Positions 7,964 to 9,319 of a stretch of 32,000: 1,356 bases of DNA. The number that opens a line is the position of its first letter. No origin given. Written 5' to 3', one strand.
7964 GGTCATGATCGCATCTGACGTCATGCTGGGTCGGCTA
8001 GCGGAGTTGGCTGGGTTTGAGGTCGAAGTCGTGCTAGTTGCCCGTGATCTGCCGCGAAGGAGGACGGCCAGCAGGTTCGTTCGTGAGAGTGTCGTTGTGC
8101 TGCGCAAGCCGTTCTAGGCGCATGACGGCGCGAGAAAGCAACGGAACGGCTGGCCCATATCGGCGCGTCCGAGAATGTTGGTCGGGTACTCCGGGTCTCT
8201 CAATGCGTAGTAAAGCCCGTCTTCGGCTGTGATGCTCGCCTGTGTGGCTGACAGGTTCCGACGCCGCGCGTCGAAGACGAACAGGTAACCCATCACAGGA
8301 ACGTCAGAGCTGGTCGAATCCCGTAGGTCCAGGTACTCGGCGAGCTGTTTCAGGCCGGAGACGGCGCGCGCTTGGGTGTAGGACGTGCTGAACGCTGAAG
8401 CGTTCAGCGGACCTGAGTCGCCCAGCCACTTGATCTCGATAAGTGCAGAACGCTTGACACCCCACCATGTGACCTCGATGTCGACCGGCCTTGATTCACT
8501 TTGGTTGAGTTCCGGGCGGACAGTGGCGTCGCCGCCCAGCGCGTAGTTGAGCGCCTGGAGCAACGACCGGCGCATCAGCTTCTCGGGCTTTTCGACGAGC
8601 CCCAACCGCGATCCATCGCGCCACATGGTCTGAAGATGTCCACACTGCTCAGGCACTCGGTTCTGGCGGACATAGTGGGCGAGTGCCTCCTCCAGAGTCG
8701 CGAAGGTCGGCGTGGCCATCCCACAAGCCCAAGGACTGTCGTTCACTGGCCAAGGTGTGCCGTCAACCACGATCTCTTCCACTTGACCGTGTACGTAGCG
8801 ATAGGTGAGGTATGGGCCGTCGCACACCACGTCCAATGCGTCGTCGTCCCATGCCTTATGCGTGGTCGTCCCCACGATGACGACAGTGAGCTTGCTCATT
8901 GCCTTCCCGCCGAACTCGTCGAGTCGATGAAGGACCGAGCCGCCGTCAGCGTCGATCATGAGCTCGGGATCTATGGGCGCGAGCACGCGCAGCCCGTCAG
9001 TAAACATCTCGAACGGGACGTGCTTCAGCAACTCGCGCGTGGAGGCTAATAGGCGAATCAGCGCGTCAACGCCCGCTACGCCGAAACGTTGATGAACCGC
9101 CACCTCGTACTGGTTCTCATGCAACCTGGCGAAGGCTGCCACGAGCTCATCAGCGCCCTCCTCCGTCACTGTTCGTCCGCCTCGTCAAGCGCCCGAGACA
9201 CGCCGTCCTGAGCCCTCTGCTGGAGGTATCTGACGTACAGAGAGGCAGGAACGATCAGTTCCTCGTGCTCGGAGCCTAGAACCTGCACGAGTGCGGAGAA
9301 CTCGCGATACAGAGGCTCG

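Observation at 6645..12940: Candidate defence system: methyltransferase converging on an SMC/Rad50-like ABC ATPase - acidic middle protein - PD-(D/E)xK nuclease operon, plus a DUF4238-like gene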

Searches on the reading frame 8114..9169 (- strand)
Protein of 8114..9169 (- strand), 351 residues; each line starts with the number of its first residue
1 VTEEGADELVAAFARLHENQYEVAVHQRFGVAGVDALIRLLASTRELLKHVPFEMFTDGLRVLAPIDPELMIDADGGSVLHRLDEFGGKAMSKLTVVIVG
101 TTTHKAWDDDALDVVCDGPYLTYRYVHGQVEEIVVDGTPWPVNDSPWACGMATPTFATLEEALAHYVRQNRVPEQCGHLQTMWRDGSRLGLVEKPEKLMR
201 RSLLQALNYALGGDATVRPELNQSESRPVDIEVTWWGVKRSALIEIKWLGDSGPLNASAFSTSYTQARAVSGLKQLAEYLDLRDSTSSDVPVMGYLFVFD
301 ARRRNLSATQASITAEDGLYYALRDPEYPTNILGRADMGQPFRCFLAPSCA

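Call 3: search_protein_families(library=pfam, proteins=[window:8114-9169:-], max_evalue=1)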
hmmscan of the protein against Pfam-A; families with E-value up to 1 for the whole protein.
window:8114-9169:- (351 aa): 1 family
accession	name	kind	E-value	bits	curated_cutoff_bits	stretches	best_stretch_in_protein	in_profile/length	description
PF09059.15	TyeA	-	0.054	14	21.1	1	25-58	24-57/81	TyeA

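Call 4: search_protein_families(library=padloc, proteins=[window:8114-9169:-], max_evalue=1)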
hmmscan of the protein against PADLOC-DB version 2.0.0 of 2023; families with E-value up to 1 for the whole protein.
window:8114-9169:- (351 aa): 0 families

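Call 5: search_protein_families(library=ncbifam, proteins=[window:8114-9169:-], max_evalue=1)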
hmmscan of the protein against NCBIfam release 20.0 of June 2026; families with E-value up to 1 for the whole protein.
window:8114-9169:- (351 aa): 0 families

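Call 14: find_homologous_proteins(query=window:8114-9169:-)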
Query window:8114-9169:- (351 aa): 65 proteins with E <= 0.001 among 5793 candidates.
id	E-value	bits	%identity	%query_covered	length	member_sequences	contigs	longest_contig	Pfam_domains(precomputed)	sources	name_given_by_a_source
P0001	4.6e-237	804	100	100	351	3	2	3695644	-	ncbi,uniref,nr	ncbi:hypothetical protein GCM10023153_20870 [Ornithinibacter aureus]|uniref:Uncharacterized protein 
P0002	5.9e-185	633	77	100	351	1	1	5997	-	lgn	-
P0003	3.8e-181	620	74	100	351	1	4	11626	-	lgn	-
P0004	8.1e-144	497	61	99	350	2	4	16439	-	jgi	-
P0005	1.5e-143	496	63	97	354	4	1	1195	-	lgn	-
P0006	5.2e-132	458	58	97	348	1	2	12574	-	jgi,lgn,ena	-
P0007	1.4e-130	454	63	90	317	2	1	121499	-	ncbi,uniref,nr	ncbi:hypothetical protein [Cellulomonas sp. PhB143]|uniref:hypothetical protein n=1 Tax=Cellulomonas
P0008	8.8e-130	451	57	97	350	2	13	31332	-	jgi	jgi:hypothetical protein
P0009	4.7e-129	449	59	97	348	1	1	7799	-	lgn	-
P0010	3.0e-125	436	57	99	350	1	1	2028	-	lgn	-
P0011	2.9e-124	433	55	97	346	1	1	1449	-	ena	-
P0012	1.6e-116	408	52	97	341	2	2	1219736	-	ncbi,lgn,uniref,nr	ncbi:hypothetical protein [Frigoribacterium sp. CFBP 8751]|uniref:hypothetical protein n=1 Tax=Frigo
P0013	1.8e-116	407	52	97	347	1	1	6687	-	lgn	-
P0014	1.0e-113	398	52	98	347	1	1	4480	-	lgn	-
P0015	6.0e-111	389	52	98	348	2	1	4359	-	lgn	-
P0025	4.3e-43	166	37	93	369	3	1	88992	-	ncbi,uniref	ncbi:hypothetical protein [Ectopseudomonas toyotomiensis]|uniref:hypothetical protein n=1 Tax=Ectops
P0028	9.4e-41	158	34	97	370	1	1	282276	-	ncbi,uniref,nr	ncbi:hypothetical protein AOQ73_26780 [Bradyrhizobium pachyrhizi]|uniref:hypothetical protein n=1 Ta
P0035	1.8e-38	151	36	85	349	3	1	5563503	-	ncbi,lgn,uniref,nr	ncbi:hypothetical protein C8238_16420 [Paracidovorax avenae]|uniref:hypothetical protein n=1 Tax=Par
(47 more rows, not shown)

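Call 16: find_related_loci(query=A1, collection=genome_contigs, flank=10000)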
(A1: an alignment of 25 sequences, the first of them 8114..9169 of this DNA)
Query A1 (351 aa) in genome_contigs; peptide patterns used: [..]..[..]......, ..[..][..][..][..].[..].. (x = any residue, [..] = any of these).
125 stretches matched a pattern; 117 encode a relative of the query (tblastn E <= 1e-3); the best 80 are kept; 80 distinct loci.
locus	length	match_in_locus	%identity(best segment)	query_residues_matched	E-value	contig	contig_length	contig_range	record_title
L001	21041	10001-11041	62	1-348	2e-147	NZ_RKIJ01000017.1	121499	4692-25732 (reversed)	Cellulomonas sp. PhB143 Ga0304842_109, whole genome shotgun sequence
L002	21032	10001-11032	34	12-350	7e-52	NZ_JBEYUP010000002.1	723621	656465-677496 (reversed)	Streptomyces sp. NPDC047108 NPDC047108_48_E10.ctg-0002, whole genome shotgun sequence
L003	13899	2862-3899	35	10-350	5e-52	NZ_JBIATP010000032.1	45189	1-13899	Streptomyces sp. NPDC001848 NPDC001848_130_G6.ctg-0032, whole genome shotgun sequence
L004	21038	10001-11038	35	10-350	1e-51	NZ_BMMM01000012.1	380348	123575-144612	Streptomyces albiflavescens strain CGMCC 4.7111 sequence12, whole genome shotgun sequence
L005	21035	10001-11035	36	13-350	2e-49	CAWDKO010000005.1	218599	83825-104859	MAG: uncultured Solirubrobacterales bacterium isolate MFD03602.bin.2.33 genome assembly, contig: contig_1739, whole geno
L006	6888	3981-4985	35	19-350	2e-48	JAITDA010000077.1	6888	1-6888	MAG: Holosporales bacterium isolate Nm470_bin112 k119_2427269, whole genome shotgun sequence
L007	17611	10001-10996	36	21-350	6e-48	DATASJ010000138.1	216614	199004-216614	MAG TPA_asm: Bryobacteraceae bacterium isolate SMAG_U5517 k141_3929391, whole genome shotgun sequence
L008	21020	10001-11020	32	8-348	2e-47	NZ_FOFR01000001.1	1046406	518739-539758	Lentzea xinjiangensis strain CGMCC 4.3525, whole genome shotgun sequence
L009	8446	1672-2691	34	21-351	1e-46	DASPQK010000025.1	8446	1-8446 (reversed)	MAG TPA_asm: Syntrophobacteraceae bacterium isolate SMAG_U12197 k141_700735, whole genome shotgun sequence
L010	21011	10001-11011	36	12-350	4e-46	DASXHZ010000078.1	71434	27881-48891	MAG TPA_asm: Thermoanaerobaculia bacterium isolate SMAG_U5208 k141_1052293, whole genome shotgun sequence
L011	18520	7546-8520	33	23-350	2e-45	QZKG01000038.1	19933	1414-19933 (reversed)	MAG: Gaiellales bacterium isolate SURF_19 Ga0104751_1004032, whole genome shotgun sequence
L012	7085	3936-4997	36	10-351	3e-45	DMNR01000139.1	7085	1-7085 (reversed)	MAG TPA_asm: Actinomycetota bacterium isolate UBA10799 contig_60207, whole genome shotgun sequence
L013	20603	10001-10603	46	151-351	1e-45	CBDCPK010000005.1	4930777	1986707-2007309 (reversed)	MAG: uncultured Candidatus Binatia bacterium isolate e85f1b99-d511-4c74-aca6-82eb56c94599 genome assembly, contig: chrom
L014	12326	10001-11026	33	12-351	4e-45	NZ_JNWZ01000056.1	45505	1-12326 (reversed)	Kitasatospora phosalacinea strain NRRL B-16230 contig56.1, whole genome shotgun sequence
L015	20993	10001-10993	34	21-348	1e-44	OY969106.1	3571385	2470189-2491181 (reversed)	MAG: uncultured Solirubrobacteraceae bacterium isolate MFD05705.bin.c.3 genome assembly, chromosome: 1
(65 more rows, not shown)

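Call 39: predict_structure(alignment_id=A1)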
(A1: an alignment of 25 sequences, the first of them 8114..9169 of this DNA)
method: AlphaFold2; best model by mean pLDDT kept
length: 351 residues; sequences in the alignment: 25
mean_pLDDT: 85.2   pTM: 0.64
mean pLDDT of the five models: 85.2, 84.8, 83.4, 82.7, 82.6
residues with pLDDT >= 90: 171; 70-90: 132; 50-70: 47; < 50: 1
segments of 3 or more residues with pLDDT < 50: none
pLDDT, mean of each block of 10 residues (from residue 1): 68 63 90 91 88 81 88 73 76 87 80 73 88 92 67 78 86 69 91 93 82 83 79 89 96 93 96 95 80 96 95 95 95 95 94 82
secondary structure, 60 per line:
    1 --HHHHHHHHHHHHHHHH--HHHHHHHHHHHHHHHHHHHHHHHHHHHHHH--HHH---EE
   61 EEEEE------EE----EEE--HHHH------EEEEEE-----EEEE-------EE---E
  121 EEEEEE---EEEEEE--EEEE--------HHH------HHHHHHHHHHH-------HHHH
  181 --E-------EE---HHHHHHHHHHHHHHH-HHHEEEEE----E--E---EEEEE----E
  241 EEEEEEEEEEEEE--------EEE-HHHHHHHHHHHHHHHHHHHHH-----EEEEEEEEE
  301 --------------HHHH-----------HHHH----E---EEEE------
elements in order: H3-18 H21-50 E59-65 E78-80 H83-86 E93-98 E104-107 E120-126 E130-135 E138-141 H159-169 H177-180 H196-210 E215-219 E231-235 E240-253 E262-264 H266-286 E292-300 H315-318 H330-333 E342-345

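Call 45: fold_search(model_id=the predicted structure, library=pdb)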
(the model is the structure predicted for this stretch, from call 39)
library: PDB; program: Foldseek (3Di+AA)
matches with E <= 10: 300; with E <= 0.001: 0
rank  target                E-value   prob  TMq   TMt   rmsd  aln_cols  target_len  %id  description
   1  4c87_B                3.3e-02  0.20  0.17  0.17  15.6       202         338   13  Esterase LpEst1 from Lactobacillus plantarum WCFS1 (released 2014-04-02)
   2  9bgk_F                3.5e-02  0.20  0.18  0.06  17.5       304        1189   10  Structure of V.cholera DdmDE (2D:1E) in complex with DNA (released 2024-10-23)
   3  5trc_A                4.5e-02  0.38  0.20  0.17  14.4       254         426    9  Crystal structure of phosphorylated AC3-AC5 domains of yeast acetyl-CoA carboxylase (released 2016-12-07)
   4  7dfx_B                5.1e-02  0.60  0.19  0.34   8.0       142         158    9  Structure and function of Diadenylate cyclase DacM in Mycoplasma ovipneumoniae (released 2021-11-17)
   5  4c88_B                7.4e-02  0.14  0.16  0.17  15.5       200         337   14  Esterase LpEst1 from Lactobacillus plantarum: native structure (released 2014-04-02)
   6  4c87_A                9.4e-02  0.12  0.16  0.16  15.5       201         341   14  Esterase LpEst1 from Lactobacillus plantarum WCFS1 (released 2014-04-02)
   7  5cs4_B                1.4e-01  0.21  0.19  0.18  15.2       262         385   10  Crystal structure of domains AC3-AC5 of yeast acetyl-CoA carboxylase (released 2015-10-28)
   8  4dav_A                1.5e-01  0.20  0.16  0.23  15.2       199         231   11  The structure of Pyrococcus Furiosus SfsA in complex with DNA (released 2014-10-01)
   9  2wiw_B                1.6e-01  0.69  0.16  0.37   5.5        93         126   12  Crystal structures of Holliday junction resolvases from Archaeoglobus fulgidus bound to DNA substrate (released 2009-05-26)
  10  8z4i_B                1.7e-01  0.66  0.19  0.18   5.7       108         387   10  crystal structure of Cdn1 in complex with cA3 (released 2026-02-04)
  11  2wcw_A                2.1e-01  0.63  0.16  0.39   5.0       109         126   14  1.6A resolution structure of Archaeoglobus fulgidus Hjc, a Holliday junction resolvase from an archaeal hyperthermophi (released 2009-03-24)
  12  2wcz_A                2.5e-01  0.57  0.18  0.44   5.6       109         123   14  1.6A resolution structure of Archaeoglobus fulgidus Hjc, a Holliday junction resolvase from an archaeal hyperthermophi (released 2009-03-24)
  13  2wcw_C                2.8e-01  0.51  0.17  0.43   5.7       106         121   15  1.6A resolution structure of Archaeoglobus fulgidus Hjc, a Holliday junction resolvase from an archaeal hyperthermophi (released 2009-03-24)
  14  2wiz_A                3.0e-01  0.66  0.18  0.45   5.4       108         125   15  Crystal structures of Holliday junction resolvases from Archaeoglobus fulgidus bound to DNA substrate (released 2009-05-26)
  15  2wcw_D                3.4e-01  0.57  0.18  0.43   5.6       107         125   14  1.6A resolution structure of Archaeoglobus fulgidus Hjc, a Holliday junction resolvase from an archaeal hyperthermophi (released 2009-03-24)
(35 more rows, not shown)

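Call 54: fold_search(model_id=the predicted structure, library=viral)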
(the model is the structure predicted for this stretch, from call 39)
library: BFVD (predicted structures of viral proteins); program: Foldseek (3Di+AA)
matches with E <= 10: 387; with E <= 0.001: 0
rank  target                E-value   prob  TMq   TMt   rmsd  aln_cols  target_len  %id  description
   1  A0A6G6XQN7            2.7e-02  0.60  0.21  0.19  10.1       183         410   11  (no name in the UniProt tables at hand)
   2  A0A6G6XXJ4            2.9e-02  0.96  0.19  0.44   6.2       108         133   15  Uncharacterized protein [Ochrobactrum phage vB_OspP_OH]
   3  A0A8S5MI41            3.9e-02  0.82  0.18  0.38  13.5       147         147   16  Penicillin-binding protein-related factor A [Siphoviridae sp. ct7es18]
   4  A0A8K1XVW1            4.2e-02  0.14  0.15  0.20  21.2       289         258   12  (no name in the UniProt tables at hand)
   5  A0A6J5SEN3            5.0e-02  0.82  0.14  0.31   6.4        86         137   19  Uncharacterized protein [uncultured Caudovirales phage]
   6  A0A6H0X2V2            5.7e-02  0.69  0.17  0.34   7.0       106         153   19  (no name in the UniProt tables at hand)
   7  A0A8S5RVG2            6.5e-02  0.96  0.16  0.27   6.4        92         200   10  PD-(D/E)XK nuclease superfamily protein [Siphoviridae sp. ctHip2]
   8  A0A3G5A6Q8            7.3e-02  0.98  0.16  0.18   3.3        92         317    9  Uncharacterized protein [Hyperionvirus sp.]
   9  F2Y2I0                8.3e-02  0.47  0.17  0.36   9.9       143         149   14  (no name in the UniProt tables at hand)
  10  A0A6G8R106            8.8e-02  0.51  0.17  0.18   6.7       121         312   15  Cas4 family exonuclease [Microbacterium phage Arete]
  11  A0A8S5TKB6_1          8.8e-02  0.10  0.17  0.09  19.0       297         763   10  Uncharacterized protein [Podoviridae sp. ctz6O13]
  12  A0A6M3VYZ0            9.3e-02  0.89  0.18  0.48   5.5       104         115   14  Putative Holliday junction resolvase [Saccharolobus solfataricus rod-shaped virus 1]
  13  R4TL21                9.3e-02  0.84  0.20  0.34   4.8       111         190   15  Holliday junction resolvase [Halogranum tailed virus 1]
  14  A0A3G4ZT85            9.9e-02  0.82  0.16  0.23   5.0        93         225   11  Uncharacterized protein [Edafosvirus sp.]
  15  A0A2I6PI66            1.1e-01  0.57  0.14  0.25   7.4        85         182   14  Uncharacterized protein [Pseudomonas phage PMBT14]
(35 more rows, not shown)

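Call 68: search_protein_families(library=padloc, alignment_id=A1, max_evalue=0.1)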
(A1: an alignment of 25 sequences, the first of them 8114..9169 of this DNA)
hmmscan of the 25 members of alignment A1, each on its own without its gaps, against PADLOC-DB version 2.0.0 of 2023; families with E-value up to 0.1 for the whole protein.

A. member 1, window:8114-9169:- (351 aa): 0 families

B. families by the number of members that match (of 25 scanned): 0 families

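Call 72: search_protein_families(library=pfam, alignment_id=A1, max_evalue=0.1)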
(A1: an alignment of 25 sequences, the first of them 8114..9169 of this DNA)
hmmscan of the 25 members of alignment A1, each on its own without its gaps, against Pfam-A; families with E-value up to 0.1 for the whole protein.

A. member 1, window:8114-9169:- (351 aa): 1 family
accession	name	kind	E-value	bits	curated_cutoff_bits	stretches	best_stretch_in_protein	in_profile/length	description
PF09059.15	TyeA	-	0.054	14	21.1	0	25-58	24-57/81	TyeA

B. families by the number of members that match (of 25 scanned): 4 families
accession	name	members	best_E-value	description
PF17264.7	DUF5330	6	0.0016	Family of unknown function (DUF5330)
PF03886.18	ABC_trans_aux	2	0.012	ABC-type transport auxiliary lipoprotein component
PF09059.15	TyeA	1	0.054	TyeA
PF09722.15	Xre_MbcA_ParS_C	1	0.093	Antitoxin Xre/MbcA/ParS C-terminal toxin-binding domain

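Call 79: search_protein_families(library=pfam, proteins=[L013:2572-3840:+, L013:3844-6129:+, L013:11708-12490:+, L013:10852-11571:-, L013:11588-12193:-], max_evalue=0.001)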
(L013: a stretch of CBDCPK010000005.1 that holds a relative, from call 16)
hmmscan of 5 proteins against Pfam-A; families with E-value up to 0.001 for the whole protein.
L013:2572-3840:+ (423 aa): 0 families

L013:3844-6129:+ (762 aa): 0 families

L013:11708-12490:+ (261 aa): 1 family
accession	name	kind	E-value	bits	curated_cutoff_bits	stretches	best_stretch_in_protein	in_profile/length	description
PF01555.25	N6_N4_Mtase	-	2.2e-08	34.8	26.7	1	117-253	1-110/221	DNA methylase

L013:10852-11571:- (240 aa): 0 families

L013:11588-12193:- (202 aa): 0 families

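Call 80: search_protein_representatives(alignment_id=A1)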
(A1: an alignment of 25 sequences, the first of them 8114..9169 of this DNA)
Query: 25 sequences, 348 profile positions. Proteins with E-value up to 0.001 (for the whole library): 665; up to 1e-10: 437; up to 1e-30: 310. The best 150 are listed.
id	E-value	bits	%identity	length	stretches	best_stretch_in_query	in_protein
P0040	9.5e-122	422.8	-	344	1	1-348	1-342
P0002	1.8e-120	418.6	-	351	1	5-347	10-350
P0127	3.2e-120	417.8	-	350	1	1-348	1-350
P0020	4.3e-116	404.2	-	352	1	5-348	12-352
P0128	5.6e-116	403.8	-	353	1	3-347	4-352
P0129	1.5e-115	402.5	-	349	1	1-347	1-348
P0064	1.6e-113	395.7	-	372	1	1-347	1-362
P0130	1.8e-112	392.3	-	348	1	2-346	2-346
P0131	2.8e-112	391.7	-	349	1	3-347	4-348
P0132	2.9e-111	388.3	-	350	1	1-348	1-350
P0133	4.7e-111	387.6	-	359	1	3-347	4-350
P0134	3.8e-110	384.6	-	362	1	1-347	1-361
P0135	1.1e-109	383.1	-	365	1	1-347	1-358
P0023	2.0e-109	382.3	-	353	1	21-346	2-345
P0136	3.8e-109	381.4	-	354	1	3-346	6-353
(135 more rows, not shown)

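Call 82: search_dna_similar(query=window:8114-9169:-, collection=plasmids, mode=protein, max_rows=15)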
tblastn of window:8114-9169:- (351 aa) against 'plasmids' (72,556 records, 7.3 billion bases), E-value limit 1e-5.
No match.

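Call 83: search_dna_similar(query=window:8114-9169:-, collection=phages, mode=protein, max_rows=10)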
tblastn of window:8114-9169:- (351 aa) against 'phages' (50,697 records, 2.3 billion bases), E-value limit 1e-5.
No match.

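Call 85: find_encoding_contigs(protein=P0001, flank=10000, max_places=3)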
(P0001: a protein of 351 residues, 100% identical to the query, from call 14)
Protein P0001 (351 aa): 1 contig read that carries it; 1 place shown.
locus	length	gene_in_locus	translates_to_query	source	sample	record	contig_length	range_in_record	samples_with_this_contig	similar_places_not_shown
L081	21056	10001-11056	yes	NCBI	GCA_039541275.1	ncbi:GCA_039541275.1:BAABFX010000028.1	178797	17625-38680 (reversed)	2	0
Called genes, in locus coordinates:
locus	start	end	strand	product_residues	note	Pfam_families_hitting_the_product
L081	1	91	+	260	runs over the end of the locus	PF00106:adh_short, PF01370:Epimerase (weak), PF02254:TrkA_N (faint), PF05368:NmrA (faint), PF08659:KR, PF13460:NAD_binding_10, PF13561:adh_short_C2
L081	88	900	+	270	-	PF00198:2-oxoacid_dh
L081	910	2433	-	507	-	-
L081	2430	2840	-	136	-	PF01850:PIN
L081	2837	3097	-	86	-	PF07704:PSK_trans_fac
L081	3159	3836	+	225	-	-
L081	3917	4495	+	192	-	PF04314:LpqE-like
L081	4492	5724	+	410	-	PF04261:Dyp_perox_N, PF20628:Dyp_perox_C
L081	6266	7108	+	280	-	PF14022:DUF4238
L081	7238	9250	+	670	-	PF02463:SMC_N (weak), PF13476:AAA_23 (weak)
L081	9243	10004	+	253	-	-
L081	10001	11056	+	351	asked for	-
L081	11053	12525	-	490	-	-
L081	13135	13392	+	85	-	-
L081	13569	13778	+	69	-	-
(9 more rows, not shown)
